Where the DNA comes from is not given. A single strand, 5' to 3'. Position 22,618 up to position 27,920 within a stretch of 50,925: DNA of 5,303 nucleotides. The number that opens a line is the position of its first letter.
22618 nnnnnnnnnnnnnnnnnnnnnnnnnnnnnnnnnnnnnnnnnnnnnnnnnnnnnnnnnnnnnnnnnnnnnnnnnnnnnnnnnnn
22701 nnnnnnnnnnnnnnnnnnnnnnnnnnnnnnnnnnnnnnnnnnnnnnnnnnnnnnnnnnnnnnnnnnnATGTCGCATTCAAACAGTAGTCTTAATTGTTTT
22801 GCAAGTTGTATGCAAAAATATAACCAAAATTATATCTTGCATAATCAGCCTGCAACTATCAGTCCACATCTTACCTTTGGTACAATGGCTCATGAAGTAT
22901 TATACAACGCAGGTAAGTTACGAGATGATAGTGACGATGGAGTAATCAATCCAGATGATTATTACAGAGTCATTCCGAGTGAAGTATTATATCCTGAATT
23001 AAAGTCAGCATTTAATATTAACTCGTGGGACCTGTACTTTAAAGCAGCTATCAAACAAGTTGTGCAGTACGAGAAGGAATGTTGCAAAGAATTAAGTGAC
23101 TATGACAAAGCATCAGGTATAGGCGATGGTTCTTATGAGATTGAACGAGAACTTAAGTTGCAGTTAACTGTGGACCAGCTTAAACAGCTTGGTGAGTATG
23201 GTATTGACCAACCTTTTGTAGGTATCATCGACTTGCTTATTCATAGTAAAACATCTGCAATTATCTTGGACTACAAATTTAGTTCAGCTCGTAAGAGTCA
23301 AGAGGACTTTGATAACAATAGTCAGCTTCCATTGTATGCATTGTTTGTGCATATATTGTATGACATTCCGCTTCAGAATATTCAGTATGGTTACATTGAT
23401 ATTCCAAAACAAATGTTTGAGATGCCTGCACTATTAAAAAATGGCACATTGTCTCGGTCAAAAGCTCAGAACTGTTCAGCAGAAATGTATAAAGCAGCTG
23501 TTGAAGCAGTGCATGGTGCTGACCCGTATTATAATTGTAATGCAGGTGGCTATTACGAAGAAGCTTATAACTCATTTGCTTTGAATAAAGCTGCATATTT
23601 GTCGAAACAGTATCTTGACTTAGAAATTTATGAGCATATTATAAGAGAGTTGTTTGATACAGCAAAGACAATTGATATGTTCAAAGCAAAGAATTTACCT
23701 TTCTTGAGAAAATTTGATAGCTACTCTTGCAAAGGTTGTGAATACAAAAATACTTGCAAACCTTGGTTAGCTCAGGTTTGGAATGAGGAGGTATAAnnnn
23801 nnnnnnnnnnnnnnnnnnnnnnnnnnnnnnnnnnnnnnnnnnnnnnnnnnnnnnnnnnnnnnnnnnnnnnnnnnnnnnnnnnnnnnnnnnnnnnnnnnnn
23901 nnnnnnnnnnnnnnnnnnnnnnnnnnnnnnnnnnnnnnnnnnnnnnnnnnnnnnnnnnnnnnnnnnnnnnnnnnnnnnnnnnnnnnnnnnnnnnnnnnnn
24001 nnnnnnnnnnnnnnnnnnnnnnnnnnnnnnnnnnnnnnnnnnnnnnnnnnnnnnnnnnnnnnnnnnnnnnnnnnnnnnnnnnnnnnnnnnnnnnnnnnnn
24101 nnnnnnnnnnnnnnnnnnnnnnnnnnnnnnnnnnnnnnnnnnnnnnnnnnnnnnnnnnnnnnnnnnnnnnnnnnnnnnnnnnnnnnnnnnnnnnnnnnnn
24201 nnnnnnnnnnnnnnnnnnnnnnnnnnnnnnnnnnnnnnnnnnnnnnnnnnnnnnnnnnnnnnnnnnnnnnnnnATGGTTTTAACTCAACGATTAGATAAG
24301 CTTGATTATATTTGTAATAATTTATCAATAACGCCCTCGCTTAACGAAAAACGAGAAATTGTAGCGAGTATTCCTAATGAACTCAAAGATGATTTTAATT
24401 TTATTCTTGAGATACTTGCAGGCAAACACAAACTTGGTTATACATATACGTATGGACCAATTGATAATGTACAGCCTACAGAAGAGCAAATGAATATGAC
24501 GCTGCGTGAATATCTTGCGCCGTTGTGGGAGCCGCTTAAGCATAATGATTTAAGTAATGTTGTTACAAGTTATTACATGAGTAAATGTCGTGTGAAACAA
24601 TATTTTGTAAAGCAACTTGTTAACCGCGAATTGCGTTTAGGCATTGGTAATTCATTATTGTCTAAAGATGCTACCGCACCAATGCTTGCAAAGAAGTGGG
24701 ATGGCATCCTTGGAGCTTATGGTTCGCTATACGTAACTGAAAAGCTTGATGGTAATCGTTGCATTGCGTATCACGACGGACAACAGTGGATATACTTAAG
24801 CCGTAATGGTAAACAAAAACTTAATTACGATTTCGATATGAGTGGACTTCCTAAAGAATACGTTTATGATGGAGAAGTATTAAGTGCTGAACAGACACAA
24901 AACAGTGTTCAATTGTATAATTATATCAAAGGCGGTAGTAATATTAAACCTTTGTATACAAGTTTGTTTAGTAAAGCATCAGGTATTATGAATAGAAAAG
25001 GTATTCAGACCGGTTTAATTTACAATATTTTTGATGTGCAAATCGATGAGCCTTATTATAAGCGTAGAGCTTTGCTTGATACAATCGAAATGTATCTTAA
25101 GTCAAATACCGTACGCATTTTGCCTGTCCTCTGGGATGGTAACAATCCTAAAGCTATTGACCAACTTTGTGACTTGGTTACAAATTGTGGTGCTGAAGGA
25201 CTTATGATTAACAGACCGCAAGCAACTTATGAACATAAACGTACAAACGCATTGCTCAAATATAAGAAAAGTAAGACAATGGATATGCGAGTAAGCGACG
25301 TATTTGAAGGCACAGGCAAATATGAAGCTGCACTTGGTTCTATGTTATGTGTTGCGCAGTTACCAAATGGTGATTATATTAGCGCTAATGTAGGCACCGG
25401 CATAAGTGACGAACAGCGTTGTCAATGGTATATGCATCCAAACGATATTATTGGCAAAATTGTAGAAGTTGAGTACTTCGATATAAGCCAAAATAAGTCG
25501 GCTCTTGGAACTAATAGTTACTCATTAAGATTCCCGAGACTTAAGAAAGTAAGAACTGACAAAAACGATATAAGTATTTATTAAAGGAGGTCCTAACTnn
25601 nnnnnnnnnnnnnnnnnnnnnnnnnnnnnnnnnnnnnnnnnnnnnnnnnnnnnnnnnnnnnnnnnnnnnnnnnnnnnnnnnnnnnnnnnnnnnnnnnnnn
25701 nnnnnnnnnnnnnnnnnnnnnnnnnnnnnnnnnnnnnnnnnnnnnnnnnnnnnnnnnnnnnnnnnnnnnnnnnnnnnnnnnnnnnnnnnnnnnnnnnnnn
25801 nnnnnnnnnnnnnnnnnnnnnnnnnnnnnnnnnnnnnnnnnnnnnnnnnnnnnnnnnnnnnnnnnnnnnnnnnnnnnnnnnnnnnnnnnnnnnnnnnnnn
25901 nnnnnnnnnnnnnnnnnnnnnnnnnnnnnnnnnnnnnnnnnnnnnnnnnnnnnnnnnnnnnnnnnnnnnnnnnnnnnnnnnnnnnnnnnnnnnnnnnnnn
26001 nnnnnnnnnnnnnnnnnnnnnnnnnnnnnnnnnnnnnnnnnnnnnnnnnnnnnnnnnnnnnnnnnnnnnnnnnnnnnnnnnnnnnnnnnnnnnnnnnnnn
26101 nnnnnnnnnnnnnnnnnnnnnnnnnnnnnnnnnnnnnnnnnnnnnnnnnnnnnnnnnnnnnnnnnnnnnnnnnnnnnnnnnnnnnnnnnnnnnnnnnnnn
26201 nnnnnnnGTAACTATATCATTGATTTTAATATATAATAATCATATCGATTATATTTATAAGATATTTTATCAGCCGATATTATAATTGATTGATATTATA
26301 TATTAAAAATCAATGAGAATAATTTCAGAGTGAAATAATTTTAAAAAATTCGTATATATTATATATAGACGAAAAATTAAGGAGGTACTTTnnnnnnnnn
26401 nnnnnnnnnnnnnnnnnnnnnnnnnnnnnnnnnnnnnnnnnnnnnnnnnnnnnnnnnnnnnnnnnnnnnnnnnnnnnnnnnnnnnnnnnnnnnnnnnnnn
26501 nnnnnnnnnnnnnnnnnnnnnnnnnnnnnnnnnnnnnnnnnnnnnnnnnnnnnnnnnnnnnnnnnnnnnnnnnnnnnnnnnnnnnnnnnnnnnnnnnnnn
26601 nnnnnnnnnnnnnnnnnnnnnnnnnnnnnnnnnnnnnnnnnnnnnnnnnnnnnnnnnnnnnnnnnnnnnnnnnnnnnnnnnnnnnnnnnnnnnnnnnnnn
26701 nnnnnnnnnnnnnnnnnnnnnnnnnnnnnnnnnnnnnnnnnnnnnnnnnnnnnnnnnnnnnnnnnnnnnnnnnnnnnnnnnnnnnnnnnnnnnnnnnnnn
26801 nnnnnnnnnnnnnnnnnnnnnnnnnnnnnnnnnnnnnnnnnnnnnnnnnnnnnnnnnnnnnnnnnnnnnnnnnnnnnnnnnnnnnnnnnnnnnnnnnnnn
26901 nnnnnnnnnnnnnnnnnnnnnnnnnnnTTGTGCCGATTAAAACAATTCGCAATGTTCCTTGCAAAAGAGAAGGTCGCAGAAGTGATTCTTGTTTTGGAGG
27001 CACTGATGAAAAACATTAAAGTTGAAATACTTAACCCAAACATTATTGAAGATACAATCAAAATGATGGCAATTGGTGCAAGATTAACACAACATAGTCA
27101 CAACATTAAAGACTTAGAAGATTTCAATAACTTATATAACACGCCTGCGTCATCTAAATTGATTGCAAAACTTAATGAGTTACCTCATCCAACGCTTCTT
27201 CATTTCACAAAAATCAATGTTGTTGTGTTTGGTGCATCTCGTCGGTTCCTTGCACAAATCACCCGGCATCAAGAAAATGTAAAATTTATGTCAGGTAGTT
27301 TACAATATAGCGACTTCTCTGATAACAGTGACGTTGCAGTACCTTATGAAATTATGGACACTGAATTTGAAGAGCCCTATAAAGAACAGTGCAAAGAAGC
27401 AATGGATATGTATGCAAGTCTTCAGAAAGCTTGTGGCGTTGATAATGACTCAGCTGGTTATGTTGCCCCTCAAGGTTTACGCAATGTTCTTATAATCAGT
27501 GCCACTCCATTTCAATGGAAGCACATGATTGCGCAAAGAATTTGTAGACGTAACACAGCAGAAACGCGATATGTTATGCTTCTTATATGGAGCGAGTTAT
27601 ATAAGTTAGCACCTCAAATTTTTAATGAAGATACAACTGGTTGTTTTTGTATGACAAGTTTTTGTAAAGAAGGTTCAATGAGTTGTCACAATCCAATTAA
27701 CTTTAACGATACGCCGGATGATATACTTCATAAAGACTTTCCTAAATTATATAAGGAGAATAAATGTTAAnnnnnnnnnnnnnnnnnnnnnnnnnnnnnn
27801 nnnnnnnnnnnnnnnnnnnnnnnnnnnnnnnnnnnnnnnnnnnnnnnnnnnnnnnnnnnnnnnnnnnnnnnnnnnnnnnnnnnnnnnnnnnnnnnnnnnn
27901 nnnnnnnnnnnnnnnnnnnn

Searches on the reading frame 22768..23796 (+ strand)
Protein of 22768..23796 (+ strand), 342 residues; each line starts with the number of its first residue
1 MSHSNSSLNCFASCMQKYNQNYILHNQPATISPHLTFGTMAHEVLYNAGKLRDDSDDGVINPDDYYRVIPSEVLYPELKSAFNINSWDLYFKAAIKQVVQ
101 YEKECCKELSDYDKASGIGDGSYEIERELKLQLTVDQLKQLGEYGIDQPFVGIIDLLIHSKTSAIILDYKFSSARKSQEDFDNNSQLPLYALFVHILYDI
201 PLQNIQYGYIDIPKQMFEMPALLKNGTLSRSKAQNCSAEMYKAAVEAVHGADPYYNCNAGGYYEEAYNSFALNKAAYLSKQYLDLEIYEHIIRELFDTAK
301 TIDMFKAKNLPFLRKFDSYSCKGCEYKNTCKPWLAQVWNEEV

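Call 9: search_protein_families(library=phrogs, proteins=[window:22768-23796:+], max_evalue=0.01)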
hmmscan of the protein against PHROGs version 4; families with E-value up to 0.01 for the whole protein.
window:22768-23796:+ (342 aa): 3 families
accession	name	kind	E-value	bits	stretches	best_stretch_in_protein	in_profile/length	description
phrog_1218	-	DNA, RNA and nucleotide metabolism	5.8e-19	69.5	1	4-331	11-330/364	exonuclease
phrog_69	-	DNA, RNA and nucleotide metabolism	4.6e-18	66.5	1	4-339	91-332/501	exonuclease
phrog_1706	-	DNA, RNA and nucleotide metabolism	0.00013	22.5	1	292-340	203-252/293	CRISPR/Cas system associated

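Call 10: search_protein_families(library=pfam, proteins=[window:22768-23796:+], max_evalue=0.01)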
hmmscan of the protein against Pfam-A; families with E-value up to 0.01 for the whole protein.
window:22768-23796:+ (342 aa): 1 family
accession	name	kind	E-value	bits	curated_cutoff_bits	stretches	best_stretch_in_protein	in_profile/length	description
PF12705.13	PDDEXK_1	-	7.3e-18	65.8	22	1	4-331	3-247/247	PD-(D/E)XK nuclease superfamily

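Call 49: find_homologous_proteins(query=window:22768-23796:+, max_evalue=1e-10)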
Query window:22768-23796:+ (342 aa): 466 proteins with E <= 1e-10 among 1106 candidates; the best 120 are listed.
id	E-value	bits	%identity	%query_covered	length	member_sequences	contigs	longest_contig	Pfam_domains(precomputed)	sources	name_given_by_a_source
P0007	5.2e-227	771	98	100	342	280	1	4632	PF12705.14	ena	-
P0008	1.3e-204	697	88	100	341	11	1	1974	PF12705.14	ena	-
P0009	6.0e-173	593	76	99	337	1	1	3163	PF12705.14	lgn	-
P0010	1.7e-152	526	69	99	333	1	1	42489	PF12705.14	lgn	-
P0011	3.4e-143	495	64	99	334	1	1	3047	PF12705.14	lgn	-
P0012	1.9e-141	490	65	100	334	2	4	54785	PF12705.14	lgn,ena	-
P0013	1.0e-137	477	64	98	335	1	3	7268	PF12705.14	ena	-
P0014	1.9e-137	476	64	99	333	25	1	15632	PF12705.14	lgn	-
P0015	5.1e-137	475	64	98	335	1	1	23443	PF12705.14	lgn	-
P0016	1.1e-136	474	64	99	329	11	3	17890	PF12705.14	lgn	-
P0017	1.4e-136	474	63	98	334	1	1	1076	PF12705.14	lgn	-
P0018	1.9e-136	473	63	98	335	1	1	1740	PF12705.14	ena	-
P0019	5.9e-136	472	62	99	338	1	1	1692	PF12705.14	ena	-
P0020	3.8e-135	469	64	99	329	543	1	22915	PF12705.14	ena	-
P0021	3.9e-135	469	63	98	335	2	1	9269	PF12705.14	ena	-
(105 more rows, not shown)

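Call 51: find_related_loci(query=A4, collection=viral_contigs, flank=10000)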
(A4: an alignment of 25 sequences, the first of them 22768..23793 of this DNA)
Query A4 (342 aa) in viral_contigs; peptide patterns used: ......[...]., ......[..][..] (x = any residue, [..] = any of these).
457 stretches matched a pattern; 30 encode a relative of the query (tblastn E <= 1e-3); 30 distinct loci.
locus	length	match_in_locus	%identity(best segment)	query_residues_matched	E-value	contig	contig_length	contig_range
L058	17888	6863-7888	99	1-342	0e+0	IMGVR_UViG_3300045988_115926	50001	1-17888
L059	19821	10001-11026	99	1-342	0e+0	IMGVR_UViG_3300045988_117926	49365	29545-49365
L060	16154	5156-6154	64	1-338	9e-143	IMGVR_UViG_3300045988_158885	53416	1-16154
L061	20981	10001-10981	63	1-334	2e-141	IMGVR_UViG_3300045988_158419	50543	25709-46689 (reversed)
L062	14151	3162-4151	64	1-335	5e-141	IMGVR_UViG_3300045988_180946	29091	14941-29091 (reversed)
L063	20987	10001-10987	63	1-338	6e-140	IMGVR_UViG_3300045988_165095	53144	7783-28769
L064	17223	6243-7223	62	1-334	1e-139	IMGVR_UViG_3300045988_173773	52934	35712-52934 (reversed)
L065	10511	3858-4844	63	1-338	2e-139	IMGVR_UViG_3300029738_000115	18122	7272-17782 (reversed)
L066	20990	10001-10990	63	1-335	8e-138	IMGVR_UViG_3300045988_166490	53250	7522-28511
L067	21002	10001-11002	60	1-340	1e-133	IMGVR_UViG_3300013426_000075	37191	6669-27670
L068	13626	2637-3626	58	1-335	4e-128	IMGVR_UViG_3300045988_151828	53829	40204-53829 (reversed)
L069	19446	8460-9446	59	1-335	1e-127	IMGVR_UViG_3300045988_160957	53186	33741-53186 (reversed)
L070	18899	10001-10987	57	1-335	5e-125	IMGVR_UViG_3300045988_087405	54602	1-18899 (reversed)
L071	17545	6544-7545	56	1-341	1e-124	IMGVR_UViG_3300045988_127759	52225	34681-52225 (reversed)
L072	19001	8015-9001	56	1-335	5e-124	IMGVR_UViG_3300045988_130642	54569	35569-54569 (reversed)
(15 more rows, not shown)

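Call 95: find_related_loci(query=A4, collection=genome_contigs, flank=9000)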
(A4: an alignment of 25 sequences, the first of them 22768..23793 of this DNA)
Query A4 (342 aa) in genome_contigs; peptide patterns used: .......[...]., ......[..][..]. (x = any residue, [..] = any of these).
63 stretches matched a pattern; 2 encode a relative of the query (tblastn E <= 1e-3); 2 distinct loci.
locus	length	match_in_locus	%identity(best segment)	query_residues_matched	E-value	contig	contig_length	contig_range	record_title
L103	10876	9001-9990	62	1-335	8e-140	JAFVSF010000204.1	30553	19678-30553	MAG: Clostridia bacterium isolate RGIG5347 Sheep_Colon-3__c724928, whole genome shotgun sequence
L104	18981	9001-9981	54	1-335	3e-119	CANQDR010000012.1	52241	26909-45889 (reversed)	MAG: uncultured Clostridia bacterium isolate Lapin-003-2__bin25 genome assembly, contig: Lapin-003-2__NODE_603_length_52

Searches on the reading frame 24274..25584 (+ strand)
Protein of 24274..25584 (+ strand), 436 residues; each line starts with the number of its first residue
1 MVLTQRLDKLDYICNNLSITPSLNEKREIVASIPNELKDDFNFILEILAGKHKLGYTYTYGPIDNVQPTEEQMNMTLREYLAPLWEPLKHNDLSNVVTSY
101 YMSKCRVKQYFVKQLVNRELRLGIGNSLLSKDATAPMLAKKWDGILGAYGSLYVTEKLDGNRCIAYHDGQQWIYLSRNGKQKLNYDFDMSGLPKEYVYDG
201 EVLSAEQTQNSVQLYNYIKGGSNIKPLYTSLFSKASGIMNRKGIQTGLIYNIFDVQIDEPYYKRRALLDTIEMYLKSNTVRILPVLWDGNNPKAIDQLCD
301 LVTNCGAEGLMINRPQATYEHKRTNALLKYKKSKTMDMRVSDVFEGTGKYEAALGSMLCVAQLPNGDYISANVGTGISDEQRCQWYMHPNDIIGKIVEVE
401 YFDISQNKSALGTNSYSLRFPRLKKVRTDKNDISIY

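Call 9: search_protein_families(library=phrogs, proteins=[window:24274-25584:+], max_evalue=0.01)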
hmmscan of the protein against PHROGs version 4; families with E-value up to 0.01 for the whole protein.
window:24274-25584:+ (436 aa): 1 family
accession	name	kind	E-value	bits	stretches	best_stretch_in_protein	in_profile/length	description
phrog_114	-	DNA, RNA and nucleotide metabolism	4.6e-58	198.3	1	15-433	96-504/634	ATP-dependent DNA ligase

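Call 10: search_protein_families(library=pfam, proteins=[window:24274-25584:+], max_evalue=0.01)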
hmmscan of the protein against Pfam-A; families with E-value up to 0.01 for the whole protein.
window:24274-25584:+ (436 aa): 4 families
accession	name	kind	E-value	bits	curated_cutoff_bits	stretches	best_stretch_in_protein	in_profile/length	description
PF01068.26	DNA_ligase_A_M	-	9.3e-13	48.8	26.2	1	136-331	1-204/204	ATP dependent DNA ligase domain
PF14743.12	DNA_ligase_OB_2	-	1.2e-09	38.5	28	1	345-427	1-66/66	DNA ligase OB-like domain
PF09414.15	RNA_ligase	-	4.1e-06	27.5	27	1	152-331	3-171/171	RNA ligase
PF04679.21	DNA_ligase_A_C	-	0.00025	21.8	27.5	1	381-430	59-94/94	ATP dependent DNA ligase C terminal region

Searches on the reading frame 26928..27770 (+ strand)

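Call 37: search_protein_families(library=phrogs, proteins=[window:26928-27770:+], max_evalue=0.001)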
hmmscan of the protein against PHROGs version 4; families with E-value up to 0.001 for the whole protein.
window:26928-27770:+ (280 aa): 1 family
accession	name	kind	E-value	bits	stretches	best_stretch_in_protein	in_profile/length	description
phrog_85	-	DNA, RNA and nucleotide metabolism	1.4e-08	34.7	1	28-234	369-582/866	thymidylate synthase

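Call 88: search_protein_families(library=pfam, proteins=[window:26928-27770:+], max_evalue=0.01)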
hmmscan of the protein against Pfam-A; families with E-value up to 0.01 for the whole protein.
window:26928-27770:+ (280 aa): 1 family
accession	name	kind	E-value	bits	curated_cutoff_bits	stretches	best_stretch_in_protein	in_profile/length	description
PF02511.20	Thy1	-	4.8e-27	95.4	24.8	1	42-230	8-191/191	Thymidylate synthase complementing protein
